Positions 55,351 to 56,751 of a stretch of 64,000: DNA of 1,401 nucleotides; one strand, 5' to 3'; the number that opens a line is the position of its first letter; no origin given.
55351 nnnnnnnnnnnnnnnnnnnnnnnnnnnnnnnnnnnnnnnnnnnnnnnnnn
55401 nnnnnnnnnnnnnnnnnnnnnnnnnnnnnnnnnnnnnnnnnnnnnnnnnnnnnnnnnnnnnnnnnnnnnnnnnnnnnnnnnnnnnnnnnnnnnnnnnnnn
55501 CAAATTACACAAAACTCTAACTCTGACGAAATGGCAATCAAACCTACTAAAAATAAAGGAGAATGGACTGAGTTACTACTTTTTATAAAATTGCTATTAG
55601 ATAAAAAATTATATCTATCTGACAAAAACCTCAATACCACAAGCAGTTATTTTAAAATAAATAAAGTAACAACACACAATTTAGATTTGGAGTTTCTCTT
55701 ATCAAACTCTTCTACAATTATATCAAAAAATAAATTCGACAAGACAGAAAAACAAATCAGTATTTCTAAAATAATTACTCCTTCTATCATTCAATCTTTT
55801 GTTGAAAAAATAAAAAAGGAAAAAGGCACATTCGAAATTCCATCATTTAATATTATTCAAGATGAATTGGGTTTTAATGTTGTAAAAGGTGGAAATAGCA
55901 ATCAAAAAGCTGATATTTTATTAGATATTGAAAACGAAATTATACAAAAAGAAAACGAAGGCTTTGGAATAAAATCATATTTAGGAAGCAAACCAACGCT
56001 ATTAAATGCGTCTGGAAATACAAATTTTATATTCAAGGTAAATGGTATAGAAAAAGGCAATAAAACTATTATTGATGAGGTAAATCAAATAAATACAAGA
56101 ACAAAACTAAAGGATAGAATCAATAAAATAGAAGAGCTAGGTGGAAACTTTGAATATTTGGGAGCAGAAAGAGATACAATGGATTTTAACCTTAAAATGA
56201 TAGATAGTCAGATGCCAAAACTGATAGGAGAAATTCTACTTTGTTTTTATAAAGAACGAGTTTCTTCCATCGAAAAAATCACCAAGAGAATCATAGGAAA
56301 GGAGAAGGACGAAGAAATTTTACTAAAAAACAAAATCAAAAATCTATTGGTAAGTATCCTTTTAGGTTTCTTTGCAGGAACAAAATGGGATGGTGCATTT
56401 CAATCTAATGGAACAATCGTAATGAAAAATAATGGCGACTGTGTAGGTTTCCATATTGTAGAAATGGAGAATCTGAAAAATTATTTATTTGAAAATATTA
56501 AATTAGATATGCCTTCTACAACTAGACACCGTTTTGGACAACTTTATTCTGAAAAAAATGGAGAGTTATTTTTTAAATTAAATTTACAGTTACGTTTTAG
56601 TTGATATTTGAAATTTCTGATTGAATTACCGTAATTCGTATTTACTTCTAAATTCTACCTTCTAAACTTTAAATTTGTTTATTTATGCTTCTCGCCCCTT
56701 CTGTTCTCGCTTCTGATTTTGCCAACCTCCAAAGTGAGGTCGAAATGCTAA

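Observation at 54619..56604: Solitary C5-cytosine methyltransferase fused to a ~370-aa uncharacterised C-terminal domain, embedded between rny and rpe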

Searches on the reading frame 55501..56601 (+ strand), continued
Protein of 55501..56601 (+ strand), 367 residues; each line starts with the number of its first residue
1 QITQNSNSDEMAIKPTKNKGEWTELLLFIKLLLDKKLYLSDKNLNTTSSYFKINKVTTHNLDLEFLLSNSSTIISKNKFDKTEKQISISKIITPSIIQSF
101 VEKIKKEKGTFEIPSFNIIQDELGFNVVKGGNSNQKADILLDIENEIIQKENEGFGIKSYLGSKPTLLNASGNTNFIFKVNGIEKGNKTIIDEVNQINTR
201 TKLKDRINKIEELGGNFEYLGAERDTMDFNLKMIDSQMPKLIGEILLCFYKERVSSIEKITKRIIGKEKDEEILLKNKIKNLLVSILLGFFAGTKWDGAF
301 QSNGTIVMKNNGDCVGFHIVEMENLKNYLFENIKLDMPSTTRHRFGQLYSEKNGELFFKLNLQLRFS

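Call 67: find_encoding_contigs(protein=P0030, flank=3000, max_places=1)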
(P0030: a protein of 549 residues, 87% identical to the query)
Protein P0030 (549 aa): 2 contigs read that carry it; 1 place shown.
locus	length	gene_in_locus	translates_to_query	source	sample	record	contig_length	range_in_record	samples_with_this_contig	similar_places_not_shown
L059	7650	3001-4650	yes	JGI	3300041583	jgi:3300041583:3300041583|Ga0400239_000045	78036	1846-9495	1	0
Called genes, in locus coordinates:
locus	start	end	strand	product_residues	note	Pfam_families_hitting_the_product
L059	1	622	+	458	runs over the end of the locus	PF12867:DinB_2, PF03781:FGE-sulfatase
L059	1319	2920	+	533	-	PF12072:RNase_Y_N, PF08668:HDOD (faint), PF00013:KH_1, PF01966:HD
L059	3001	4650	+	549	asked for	PF00145:DNA_methylase, PF09561:RE_HpaII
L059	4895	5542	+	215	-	PF00834:Ribul_P_3_epim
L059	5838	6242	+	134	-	PF00226:DnaJ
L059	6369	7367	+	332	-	PF04012:PspA_IM30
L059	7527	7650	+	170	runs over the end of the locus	PF00300:His_Phos_1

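Call 82: search_protein_representatives(protein=window:55501-56601:+)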
Query: 367 residues. Proteins with E-value up to 0.001 (for the whole library): 1534; up to 1e-10: 1123; up to 1e-30: 399. The best 150 are listed.
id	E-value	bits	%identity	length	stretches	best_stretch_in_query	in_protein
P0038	1.4e-123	429.2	60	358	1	15-366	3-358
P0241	7.8e-121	420.1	58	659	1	4-366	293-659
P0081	2.2e-100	352.9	68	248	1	123-366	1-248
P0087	3.3e-96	339.1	50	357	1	17-365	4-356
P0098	4.3e-92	325.6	52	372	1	16-366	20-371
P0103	9.4e-88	311.3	48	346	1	26-366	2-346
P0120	7.3e-80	285.4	45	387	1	15-366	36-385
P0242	1.5e-79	284.3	57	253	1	13-254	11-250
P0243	4.8e-78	279.4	45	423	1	16-366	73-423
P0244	8.8e-76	272.0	42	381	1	11-366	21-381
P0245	1.7e-73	264.4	58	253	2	161-367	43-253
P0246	1.3e-70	255.0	42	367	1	11-366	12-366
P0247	7.4e-68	245.9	57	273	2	81-307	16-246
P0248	5.5e-60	220.0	41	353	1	16-366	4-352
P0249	1.7e-59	218.4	40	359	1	18-366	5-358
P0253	1.1e-53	199.3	36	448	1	17-366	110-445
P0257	3.0e-53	197.9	36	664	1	14-366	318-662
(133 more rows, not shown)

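Call 83: search_protein_families(library=pfam, proteins=[P0257, P0253, P0243, P0241], max_evalue=0.001)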
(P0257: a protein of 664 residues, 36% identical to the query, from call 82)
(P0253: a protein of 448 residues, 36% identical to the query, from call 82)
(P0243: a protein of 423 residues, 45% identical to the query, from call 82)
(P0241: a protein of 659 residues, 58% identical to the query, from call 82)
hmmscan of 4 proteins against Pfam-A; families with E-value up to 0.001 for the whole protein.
P0257 (664 aa): 2 families
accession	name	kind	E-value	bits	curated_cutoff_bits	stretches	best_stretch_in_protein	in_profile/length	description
PF09561.16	RE_HpaII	-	1.3e-81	275.2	25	1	322-662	1-359/359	HpaII restriction endonuclease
PF00145.23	DNA_methylase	-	1.2e-79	268.5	22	2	29-225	1-196/324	C-5 cytosine-specific DNA methylase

P0253 (448 aa): 2 families
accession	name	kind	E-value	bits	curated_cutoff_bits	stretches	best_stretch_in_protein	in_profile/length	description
PF09561.16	RE_HpaII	-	8.8e-78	262.5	25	1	111-445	1-359/359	HpaII restriction endonuclease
PF00145.23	DNA_methylase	-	1.4e-10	41.6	22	1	36-89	270-323/324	C-5 cytosine-specific DNA methylase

P0243 (423 aa): 2 families
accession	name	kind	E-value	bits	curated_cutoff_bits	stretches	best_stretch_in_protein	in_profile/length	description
PF09561.16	RE_HpaII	-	7.1e-91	305.6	25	1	75-423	1-359/359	HpaII restriction endonuclease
PF00145.23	DNA_methylase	-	6e-09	36.2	22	1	8-54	277-323/324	C-5 cytosine-specific DNA methylase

P0241 (659 aa): 2 families
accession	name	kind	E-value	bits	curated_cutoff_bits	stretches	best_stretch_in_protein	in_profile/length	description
PF09561.16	RE_HpaII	-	4.5e-97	326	25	1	307-659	1-359/359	HpaII restriction endonuclease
PF00145.23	DNA_methylase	-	4.5e-74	250.2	22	2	7-184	1-165/324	C-5 cytosine-specific DNA methylase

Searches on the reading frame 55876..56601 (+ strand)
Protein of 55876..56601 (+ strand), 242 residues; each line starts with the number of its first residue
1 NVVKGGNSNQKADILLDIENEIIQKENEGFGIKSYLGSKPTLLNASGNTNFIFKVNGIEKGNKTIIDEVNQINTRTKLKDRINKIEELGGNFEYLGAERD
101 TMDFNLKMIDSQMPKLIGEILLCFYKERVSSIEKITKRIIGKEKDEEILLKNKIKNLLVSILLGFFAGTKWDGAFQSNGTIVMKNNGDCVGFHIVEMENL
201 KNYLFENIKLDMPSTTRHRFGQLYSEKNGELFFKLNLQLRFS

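Call 64: predict_structure(alignment_id=A3)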
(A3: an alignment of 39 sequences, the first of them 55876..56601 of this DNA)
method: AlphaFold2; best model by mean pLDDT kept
length: 242 residues; sequences in the alignment: 39
mean_pLDDT: 79.1   pTM: 0.78
mean pLDDT of the five models: 79.1, 76.7, 73.6, 73.4, 71.3
residues with pLDDT >= 90: 114; 70-90: 67; 50-70: 22; < 50: 39
segments of 3 or more residues with pLDDT < 50: 1-37
pLDDT, mean of each block of 10 residues (from residue 1): 32 36 39 45 88 91 86 93 95 96 95 95 94 91 82 93 84 72 58 72 90 85 90 94 84
secondary structure, 60 per line:
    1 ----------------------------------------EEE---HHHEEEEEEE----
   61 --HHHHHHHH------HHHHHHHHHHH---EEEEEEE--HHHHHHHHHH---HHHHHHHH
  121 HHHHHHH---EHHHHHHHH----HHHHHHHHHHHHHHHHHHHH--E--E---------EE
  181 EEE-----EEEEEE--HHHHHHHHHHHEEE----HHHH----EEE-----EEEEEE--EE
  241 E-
elements in order: E41-43 E50-56 H63-70 H77-87 E91-97 H100-109 H113-127 H132-139 H144-163 E179-183 E189-194 H197-207 E208-210 H215-218 E223-225 E231-236 E239-241
